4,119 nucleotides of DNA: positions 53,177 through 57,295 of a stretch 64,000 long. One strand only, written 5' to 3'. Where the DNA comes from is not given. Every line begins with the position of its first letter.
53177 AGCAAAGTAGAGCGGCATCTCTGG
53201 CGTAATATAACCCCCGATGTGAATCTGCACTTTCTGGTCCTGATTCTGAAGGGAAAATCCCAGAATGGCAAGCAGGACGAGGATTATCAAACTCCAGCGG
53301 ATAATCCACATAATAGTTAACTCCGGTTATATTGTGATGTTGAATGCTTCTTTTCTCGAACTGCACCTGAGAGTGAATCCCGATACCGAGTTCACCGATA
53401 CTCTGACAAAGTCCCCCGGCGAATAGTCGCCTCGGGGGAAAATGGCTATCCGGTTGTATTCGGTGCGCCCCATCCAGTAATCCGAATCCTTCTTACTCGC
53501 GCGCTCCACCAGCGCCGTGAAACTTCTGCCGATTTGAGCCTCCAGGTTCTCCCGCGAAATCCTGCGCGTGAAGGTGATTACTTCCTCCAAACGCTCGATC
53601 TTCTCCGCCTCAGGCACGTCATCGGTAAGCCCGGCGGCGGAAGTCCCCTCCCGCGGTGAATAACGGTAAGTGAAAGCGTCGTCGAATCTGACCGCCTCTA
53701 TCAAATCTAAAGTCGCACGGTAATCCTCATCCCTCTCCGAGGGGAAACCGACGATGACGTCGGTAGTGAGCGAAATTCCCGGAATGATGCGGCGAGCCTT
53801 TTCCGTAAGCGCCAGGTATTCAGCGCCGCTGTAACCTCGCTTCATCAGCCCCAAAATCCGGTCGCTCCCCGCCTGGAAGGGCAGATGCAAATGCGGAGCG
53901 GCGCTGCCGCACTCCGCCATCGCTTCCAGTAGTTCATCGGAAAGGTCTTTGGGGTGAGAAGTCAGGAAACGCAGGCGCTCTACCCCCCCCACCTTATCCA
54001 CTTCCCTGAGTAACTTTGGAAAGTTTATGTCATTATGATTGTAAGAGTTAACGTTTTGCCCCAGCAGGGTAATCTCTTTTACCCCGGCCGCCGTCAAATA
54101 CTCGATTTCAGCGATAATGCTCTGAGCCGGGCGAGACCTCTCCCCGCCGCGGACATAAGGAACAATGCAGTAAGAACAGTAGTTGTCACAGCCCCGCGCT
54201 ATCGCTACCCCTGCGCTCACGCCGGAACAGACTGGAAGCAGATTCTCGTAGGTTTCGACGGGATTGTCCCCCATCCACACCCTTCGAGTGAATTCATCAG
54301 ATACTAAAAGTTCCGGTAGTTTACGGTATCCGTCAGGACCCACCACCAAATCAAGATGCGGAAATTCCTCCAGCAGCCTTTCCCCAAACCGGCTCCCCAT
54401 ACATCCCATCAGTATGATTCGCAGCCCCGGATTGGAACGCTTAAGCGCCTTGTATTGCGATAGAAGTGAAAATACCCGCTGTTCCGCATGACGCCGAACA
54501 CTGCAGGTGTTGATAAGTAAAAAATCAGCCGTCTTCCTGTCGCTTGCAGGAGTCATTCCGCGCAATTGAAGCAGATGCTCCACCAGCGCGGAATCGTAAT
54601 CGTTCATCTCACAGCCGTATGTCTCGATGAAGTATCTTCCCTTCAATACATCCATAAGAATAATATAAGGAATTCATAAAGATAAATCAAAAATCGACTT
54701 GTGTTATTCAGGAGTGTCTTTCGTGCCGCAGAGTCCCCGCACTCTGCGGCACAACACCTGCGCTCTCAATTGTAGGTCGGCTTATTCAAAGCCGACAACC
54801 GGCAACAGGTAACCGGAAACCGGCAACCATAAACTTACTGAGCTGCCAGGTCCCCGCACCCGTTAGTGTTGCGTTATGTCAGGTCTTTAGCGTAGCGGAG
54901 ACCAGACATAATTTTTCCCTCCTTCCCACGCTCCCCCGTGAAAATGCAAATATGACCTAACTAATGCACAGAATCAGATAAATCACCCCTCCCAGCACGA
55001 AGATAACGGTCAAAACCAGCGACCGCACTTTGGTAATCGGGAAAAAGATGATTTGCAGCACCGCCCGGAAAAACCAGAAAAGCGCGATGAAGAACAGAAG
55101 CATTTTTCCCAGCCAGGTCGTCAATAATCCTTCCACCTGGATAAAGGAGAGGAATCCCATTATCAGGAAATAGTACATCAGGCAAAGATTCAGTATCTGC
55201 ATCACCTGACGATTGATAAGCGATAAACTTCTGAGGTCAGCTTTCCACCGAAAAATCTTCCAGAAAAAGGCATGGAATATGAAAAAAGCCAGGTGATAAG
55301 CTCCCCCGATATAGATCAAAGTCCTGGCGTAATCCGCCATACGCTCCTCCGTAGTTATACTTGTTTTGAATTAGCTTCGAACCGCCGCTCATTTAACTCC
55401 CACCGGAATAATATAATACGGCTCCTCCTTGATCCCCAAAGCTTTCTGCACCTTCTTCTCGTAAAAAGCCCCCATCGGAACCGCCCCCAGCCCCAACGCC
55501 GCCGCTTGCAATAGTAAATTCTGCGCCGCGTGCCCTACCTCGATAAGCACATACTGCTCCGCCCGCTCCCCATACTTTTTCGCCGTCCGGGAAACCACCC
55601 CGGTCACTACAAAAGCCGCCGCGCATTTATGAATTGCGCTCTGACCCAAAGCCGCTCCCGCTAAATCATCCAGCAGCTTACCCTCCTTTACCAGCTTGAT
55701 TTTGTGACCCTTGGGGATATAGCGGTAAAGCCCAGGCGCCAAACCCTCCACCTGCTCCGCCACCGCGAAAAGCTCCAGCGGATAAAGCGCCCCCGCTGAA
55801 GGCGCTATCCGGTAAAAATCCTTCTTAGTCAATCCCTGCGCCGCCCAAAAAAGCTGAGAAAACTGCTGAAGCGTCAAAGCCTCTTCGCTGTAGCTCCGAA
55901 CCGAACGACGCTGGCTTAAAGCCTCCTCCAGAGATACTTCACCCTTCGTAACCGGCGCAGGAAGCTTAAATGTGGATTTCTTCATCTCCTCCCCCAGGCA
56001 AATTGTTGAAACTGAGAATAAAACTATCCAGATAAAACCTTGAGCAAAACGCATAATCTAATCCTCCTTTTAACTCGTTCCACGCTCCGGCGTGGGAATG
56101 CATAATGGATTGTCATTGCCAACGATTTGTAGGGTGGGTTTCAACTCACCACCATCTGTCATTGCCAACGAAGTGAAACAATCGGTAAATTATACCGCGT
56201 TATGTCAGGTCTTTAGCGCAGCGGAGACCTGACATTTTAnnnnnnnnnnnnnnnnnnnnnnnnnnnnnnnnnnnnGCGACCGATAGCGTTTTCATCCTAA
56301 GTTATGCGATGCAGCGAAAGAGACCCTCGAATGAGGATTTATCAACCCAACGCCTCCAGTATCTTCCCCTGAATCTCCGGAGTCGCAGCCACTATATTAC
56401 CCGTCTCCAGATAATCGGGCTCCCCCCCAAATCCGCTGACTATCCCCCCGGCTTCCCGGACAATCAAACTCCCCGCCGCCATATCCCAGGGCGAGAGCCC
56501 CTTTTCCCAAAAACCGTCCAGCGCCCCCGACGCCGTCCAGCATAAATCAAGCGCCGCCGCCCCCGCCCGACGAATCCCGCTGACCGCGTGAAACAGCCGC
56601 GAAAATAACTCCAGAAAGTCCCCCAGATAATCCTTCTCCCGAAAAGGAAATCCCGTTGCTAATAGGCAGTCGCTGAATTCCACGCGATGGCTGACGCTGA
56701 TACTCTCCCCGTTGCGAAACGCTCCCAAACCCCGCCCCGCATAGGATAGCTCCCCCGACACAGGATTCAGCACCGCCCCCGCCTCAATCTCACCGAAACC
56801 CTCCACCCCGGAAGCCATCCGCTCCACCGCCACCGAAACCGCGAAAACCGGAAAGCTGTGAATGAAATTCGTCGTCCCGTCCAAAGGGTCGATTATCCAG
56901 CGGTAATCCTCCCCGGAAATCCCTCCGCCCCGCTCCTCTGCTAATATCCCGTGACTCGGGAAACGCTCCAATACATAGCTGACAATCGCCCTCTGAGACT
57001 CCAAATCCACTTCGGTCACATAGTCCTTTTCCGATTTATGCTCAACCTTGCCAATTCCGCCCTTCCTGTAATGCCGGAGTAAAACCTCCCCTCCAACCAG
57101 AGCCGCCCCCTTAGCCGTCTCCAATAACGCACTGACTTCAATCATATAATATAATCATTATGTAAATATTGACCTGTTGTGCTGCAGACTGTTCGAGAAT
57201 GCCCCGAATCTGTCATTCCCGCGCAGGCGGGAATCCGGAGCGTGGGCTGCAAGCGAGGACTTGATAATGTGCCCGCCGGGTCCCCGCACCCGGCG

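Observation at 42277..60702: At least six families of REP-like hairpins assembled combinatorially (BIME-like mosaics) in many intergenic regions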

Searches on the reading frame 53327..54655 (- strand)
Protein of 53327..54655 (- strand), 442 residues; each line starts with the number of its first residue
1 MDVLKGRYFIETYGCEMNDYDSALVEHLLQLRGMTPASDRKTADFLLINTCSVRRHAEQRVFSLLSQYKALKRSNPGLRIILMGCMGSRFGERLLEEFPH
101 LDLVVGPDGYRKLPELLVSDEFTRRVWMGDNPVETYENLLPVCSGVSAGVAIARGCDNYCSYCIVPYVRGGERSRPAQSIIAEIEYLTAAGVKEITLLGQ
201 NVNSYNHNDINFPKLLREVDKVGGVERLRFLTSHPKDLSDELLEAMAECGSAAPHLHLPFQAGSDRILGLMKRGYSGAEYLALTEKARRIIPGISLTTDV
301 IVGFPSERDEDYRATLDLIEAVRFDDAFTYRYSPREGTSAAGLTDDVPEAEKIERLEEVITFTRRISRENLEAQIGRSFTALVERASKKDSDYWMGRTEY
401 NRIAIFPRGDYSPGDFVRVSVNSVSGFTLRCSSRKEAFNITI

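Call 14: search_protein_families(library=pfam, proteins=[window:53327-54655:-])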
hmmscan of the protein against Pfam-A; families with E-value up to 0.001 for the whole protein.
window:53327-54655:- (442 aa): 3 families
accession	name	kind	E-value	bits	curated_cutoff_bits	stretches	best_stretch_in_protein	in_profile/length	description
PF00919.26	UPF0004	-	9e-27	93.4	27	1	7-106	1-98/98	Uncharacterized protein family UPF0004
PF04055.27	Radical_SAM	-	9.9e-27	94.6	29.5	1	152-319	3-166/166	Radical SAM superfamily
PF01938.26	TRAM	-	1.4e-06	28.5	21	1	374-430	3-57/61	TRAM domain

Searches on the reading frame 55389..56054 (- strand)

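Call 14: search_protein_families(library=pfam, proteins=[window:55389-56054:-])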
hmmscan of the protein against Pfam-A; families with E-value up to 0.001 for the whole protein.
window:55389-56054:- (221 aa): 2 families
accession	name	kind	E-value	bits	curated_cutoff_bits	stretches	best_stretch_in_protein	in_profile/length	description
PF00881.29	Nitroreductase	-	1.5e-31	110.3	23.5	1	47-219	2-166/167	Nitroreductase family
PF14512.11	TM1586_NiRdase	-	3.4e-06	27.3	27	0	167-220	78-132/215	Putative TM nitroreductase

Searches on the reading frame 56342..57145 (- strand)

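Call 14: search_protein_families(library=pfam, proteins=[window:56342-57145:-])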
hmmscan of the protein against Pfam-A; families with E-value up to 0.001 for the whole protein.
window:56342-57145:- (267 aa): 1 family
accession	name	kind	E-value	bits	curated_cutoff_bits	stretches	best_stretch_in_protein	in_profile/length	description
PF00459.30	Inositol_P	-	5.5e-62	210.1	27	1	5-265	3-265/271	Inositol monophosphatase family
